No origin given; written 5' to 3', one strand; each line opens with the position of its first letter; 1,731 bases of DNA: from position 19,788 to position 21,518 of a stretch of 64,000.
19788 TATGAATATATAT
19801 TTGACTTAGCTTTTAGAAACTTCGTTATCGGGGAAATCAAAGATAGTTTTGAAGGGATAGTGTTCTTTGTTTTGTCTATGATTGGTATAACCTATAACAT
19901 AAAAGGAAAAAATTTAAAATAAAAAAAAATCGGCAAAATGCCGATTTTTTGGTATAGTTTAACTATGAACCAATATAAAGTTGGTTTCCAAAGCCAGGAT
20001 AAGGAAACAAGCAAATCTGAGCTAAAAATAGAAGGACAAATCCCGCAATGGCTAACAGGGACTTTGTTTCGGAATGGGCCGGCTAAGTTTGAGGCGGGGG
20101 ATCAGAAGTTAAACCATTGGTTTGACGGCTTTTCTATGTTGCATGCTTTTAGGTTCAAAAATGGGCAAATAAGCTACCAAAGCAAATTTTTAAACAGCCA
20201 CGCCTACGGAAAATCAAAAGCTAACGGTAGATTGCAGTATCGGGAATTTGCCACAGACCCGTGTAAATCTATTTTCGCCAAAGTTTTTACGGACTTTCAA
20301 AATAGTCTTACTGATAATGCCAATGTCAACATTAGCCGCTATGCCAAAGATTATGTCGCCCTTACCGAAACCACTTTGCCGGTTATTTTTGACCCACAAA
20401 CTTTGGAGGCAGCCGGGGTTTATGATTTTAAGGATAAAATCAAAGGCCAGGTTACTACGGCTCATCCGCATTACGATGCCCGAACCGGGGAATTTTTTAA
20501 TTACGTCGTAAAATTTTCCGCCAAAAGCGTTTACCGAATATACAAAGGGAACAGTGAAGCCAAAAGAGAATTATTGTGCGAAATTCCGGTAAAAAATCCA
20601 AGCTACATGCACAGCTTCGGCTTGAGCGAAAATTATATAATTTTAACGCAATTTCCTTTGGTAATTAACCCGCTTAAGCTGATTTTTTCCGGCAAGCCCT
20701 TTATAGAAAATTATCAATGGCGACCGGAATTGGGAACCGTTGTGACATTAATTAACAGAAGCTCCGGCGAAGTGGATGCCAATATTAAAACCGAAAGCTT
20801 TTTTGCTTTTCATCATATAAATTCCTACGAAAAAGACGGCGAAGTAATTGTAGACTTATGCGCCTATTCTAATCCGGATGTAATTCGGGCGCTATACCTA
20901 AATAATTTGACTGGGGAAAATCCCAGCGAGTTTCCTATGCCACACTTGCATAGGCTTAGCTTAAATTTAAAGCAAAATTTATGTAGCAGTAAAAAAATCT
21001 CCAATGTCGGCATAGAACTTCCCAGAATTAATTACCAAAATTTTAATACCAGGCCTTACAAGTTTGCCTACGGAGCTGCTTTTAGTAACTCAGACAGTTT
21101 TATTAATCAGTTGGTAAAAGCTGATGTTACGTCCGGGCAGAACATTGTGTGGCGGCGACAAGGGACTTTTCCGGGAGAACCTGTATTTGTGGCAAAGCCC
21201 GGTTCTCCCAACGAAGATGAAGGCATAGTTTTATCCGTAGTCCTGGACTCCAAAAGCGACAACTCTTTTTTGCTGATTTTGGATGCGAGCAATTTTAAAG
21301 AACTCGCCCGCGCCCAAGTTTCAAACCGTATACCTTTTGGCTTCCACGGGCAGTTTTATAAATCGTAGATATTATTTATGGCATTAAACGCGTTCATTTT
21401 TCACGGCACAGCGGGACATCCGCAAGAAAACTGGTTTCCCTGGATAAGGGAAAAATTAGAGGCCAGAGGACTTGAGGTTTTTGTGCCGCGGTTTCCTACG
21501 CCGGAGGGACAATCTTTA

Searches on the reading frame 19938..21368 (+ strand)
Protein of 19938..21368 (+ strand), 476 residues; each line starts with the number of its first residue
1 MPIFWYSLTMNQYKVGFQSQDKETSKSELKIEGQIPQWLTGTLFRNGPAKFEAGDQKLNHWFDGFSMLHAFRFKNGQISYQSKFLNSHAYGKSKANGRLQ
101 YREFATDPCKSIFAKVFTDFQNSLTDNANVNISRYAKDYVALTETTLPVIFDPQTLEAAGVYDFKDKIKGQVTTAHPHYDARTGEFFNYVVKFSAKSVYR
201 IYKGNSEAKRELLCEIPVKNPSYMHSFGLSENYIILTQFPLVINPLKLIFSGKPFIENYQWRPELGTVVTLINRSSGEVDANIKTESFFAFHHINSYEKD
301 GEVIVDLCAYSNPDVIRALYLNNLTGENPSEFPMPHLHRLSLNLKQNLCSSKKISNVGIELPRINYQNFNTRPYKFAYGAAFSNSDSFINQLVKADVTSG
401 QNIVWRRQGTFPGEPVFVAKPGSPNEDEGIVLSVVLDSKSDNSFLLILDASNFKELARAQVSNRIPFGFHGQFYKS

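Call 27: find_encoding_contigs(protein=window:19938-21368:+, flank=10000, max_places=4)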
Protein window:19938-21368:+ (476 aa): no gene with exactly this product is on record in the collection.
